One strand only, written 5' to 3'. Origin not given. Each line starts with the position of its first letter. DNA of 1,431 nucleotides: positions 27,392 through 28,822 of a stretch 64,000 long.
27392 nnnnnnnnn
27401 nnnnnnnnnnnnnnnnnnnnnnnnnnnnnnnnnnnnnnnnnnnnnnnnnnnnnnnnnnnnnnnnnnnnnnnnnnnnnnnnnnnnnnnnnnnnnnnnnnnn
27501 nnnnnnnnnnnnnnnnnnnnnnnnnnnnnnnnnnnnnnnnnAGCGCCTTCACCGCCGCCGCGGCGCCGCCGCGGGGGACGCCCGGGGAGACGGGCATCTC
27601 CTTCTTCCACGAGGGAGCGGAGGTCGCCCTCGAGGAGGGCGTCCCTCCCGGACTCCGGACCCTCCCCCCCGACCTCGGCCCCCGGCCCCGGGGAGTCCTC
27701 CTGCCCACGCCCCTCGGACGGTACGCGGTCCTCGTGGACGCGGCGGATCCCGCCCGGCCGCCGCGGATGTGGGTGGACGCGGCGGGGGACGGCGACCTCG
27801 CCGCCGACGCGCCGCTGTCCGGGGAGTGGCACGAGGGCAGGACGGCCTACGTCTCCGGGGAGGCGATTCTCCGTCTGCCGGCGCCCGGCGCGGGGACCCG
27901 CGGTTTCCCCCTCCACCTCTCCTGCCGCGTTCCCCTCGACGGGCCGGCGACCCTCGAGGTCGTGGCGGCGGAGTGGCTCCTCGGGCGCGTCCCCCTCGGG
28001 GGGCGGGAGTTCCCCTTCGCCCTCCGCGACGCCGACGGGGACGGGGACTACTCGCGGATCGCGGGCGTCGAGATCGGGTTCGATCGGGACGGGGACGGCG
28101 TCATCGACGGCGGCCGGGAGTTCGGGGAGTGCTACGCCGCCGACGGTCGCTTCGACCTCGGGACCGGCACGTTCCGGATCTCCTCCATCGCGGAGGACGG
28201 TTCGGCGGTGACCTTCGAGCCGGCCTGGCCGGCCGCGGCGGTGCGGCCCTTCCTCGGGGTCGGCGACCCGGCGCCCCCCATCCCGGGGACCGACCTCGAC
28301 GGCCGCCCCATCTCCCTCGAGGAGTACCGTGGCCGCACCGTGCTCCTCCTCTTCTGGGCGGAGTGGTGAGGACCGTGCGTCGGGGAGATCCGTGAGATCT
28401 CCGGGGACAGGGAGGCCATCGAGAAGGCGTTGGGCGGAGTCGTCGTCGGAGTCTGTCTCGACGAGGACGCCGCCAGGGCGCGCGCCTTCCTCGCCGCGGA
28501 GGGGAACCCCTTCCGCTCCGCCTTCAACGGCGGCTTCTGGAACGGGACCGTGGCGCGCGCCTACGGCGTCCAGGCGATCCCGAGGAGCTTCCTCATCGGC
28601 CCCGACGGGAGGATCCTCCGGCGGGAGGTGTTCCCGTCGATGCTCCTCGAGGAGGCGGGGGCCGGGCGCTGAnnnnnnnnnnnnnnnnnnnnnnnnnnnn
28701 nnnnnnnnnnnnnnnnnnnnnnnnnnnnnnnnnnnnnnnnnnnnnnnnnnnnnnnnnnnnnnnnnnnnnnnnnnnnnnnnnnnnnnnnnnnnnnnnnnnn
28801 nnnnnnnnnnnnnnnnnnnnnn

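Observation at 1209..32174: AT-rich palindrome GTATC-N7-GATAC occurs four times, far above chance for this composition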

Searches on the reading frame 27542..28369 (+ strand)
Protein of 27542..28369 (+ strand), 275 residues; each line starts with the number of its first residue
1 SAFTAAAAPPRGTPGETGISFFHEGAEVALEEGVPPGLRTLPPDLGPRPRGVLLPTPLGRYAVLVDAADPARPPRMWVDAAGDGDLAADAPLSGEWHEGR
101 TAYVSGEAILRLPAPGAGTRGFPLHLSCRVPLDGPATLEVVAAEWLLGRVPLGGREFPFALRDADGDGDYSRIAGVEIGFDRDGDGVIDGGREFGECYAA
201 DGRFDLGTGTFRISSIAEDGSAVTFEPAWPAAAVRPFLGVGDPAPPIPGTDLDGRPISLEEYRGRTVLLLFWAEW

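Call 19: search_protein_families(library=pfam, proteins=[window:27542-28369:+], max_evalue=0.001)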
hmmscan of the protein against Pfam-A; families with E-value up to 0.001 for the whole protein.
window:27542-28369:+ (275 aa): 1 family
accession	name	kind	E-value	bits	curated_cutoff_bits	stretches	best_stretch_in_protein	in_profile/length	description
PF00578.27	AhpC-TSA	-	0.00023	21.5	26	1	240-274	1-35/124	AhpC/TSA family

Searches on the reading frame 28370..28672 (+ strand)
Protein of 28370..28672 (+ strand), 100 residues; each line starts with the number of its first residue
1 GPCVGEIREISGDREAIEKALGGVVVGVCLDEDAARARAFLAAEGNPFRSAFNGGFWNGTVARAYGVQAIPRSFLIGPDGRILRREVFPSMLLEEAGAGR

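Call 19: search_protein_families(library=pfam, proteins=[window:28370-28672:+], max_evalue=0.001)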
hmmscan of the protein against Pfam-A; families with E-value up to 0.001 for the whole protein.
window:28370-28672:+ (100 aa): 3 families
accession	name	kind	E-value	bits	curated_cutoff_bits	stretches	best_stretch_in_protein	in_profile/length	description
PF08534.16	Redoxin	-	2.5e-08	34.3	26.6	1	2-88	43-134/148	Redoxin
PF00578.27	AhpC-TSA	-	6.4e-06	26.6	26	1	2-82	40-121/124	AhpC/TSA family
PF13905.12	Thioredoxin_8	-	0.00019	22.1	27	1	23-82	36-94/94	Thioredoxin-like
